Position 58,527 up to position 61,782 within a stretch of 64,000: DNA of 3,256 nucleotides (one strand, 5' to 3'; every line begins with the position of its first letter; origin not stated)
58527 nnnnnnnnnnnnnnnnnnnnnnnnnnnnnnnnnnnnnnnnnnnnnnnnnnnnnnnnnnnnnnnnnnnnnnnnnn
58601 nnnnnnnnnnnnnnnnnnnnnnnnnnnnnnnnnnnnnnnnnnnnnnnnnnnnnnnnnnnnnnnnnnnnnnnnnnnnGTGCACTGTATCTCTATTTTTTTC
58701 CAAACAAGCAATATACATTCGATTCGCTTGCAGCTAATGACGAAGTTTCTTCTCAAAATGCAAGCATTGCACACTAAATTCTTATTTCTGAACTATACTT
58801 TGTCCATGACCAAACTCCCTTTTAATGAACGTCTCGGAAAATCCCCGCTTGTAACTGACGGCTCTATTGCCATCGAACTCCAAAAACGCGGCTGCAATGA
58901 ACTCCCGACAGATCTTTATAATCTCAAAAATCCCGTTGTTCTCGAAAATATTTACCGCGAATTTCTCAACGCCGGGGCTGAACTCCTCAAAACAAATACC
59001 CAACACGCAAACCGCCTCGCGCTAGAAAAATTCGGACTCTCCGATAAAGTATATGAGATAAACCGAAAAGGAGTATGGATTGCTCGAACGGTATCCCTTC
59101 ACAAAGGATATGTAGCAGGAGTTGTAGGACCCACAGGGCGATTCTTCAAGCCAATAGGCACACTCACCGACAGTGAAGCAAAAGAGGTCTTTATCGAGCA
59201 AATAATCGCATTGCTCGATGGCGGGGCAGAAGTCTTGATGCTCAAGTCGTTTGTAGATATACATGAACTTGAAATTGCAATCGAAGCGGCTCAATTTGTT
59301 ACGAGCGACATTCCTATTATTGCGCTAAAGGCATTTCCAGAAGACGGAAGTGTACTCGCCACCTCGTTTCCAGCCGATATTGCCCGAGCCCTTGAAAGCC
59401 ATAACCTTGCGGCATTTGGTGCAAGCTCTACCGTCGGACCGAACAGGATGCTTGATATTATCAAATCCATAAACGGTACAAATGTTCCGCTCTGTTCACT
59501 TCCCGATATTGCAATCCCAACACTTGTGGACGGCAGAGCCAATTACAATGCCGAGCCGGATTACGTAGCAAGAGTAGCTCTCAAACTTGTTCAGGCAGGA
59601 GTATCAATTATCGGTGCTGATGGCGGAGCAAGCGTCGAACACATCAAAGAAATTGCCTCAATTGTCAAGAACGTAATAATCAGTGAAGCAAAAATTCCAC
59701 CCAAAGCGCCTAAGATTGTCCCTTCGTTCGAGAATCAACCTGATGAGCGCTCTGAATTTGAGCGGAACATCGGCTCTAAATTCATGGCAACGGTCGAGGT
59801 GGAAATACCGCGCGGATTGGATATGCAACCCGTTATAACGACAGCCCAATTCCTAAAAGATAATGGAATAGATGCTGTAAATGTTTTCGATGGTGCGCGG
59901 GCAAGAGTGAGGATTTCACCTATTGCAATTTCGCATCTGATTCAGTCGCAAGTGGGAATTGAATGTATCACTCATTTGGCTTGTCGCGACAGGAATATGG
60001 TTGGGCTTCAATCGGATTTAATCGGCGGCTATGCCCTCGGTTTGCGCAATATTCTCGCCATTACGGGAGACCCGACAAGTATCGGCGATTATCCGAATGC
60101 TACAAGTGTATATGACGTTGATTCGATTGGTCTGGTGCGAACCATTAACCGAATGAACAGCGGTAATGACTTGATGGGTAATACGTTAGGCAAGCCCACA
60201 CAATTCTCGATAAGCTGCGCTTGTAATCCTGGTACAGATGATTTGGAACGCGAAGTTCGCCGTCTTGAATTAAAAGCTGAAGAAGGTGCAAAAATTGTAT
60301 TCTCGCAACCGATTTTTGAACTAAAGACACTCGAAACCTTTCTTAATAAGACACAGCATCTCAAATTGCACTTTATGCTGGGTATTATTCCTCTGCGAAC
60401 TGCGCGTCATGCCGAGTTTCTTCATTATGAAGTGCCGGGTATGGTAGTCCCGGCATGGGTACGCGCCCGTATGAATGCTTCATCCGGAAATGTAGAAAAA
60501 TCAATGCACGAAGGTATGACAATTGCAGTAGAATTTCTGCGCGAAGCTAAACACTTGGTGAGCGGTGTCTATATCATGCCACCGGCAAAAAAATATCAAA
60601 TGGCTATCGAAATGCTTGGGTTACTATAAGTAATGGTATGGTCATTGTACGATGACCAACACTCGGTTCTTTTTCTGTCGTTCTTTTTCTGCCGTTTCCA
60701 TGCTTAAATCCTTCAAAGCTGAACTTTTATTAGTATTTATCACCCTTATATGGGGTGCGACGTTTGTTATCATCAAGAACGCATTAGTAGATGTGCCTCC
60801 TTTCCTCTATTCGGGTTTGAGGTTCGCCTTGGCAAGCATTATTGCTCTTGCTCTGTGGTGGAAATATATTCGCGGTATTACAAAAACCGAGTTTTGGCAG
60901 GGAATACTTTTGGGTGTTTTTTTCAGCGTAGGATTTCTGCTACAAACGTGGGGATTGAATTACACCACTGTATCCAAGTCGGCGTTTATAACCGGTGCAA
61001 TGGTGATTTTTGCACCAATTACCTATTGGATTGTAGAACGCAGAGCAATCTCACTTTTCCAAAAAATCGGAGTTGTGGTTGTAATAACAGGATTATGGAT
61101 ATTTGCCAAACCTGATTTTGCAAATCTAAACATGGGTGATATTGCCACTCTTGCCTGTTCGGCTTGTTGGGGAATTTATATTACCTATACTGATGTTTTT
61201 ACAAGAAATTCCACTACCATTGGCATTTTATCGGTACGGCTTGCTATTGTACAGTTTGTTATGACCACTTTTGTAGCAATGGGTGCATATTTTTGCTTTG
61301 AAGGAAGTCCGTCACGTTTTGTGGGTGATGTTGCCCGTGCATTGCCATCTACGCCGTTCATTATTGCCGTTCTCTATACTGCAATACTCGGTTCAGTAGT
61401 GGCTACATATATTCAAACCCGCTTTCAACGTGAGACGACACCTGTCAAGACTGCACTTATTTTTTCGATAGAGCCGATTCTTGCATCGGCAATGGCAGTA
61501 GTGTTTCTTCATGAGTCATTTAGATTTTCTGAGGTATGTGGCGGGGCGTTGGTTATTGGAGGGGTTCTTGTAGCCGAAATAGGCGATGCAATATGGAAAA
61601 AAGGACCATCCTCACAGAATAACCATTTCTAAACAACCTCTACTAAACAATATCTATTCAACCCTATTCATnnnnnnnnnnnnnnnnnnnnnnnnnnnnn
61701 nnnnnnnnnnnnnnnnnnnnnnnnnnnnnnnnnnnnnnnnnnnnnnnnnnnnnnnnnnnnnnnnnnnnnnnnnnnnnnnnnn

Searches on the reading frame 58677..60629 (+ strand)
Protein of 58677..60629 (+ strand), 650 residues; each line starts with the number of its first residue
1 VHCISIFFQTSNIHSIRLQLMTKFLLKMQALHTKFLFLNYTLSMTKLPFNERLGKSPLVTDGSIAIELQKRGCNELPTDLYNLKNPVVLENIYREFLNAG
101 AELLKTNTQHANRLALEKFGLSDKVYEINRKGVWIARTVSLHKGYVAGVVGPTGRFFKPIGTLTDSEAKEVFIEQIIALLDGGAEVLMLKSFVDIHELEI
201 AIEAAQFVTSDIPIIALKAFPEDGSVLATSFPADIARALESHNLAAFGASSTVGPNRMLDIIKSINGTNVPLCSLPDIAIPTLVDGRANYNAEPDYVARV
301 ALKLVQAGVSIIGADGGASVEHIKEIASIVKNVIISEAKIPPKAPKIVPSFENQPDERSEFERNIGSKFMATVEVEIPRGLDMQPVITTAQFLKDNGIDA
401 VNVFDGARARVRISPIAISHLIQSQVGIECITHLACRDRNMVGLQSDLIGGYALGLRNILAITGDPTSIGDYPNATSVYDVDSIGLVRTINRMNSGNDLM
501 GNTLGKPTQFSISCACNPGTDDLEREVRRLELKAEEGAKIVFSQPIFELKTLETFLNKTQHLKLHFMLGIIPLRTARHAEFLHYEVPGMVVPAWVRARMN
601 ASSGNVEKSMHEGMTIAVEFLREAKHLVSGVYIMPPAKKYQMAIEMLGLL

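Call 35: search_protein_families(library=pfam, proteins=[window:58677-60629:+], max_evalue=0.0001)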
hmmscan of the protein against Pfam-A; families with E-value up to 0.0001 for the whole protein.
window:58677-60629:+ (650 aa): 2 families
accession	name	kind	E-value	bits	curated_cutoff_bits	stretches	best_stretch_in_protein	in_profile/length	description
PF02574.22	S-methyl_trans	-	2.9e-40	139.4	22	1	58-329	1-282/283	Homocysteine S-methyltransferase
PF02219.23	MTHFR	-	1.7e-26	93.7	24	1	367-624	9-260/287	Methylenetetrahydrofolate reductase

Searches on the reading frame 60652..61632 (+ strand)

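Call 35: search_protein_families(library=pfam, proteins=[window:60652-61632:+], max_evalue=0.0001)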
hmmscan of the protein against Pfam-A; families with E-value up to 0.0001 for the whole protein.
window:60652-61632:+ (326 aa): 1 family
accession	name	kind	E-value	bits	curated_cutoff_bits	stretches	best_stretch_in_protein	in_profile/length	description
PF00892.27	EamA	-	5.1e-34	117.9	28.2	2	23-150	3-132/135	EamA-like transporter family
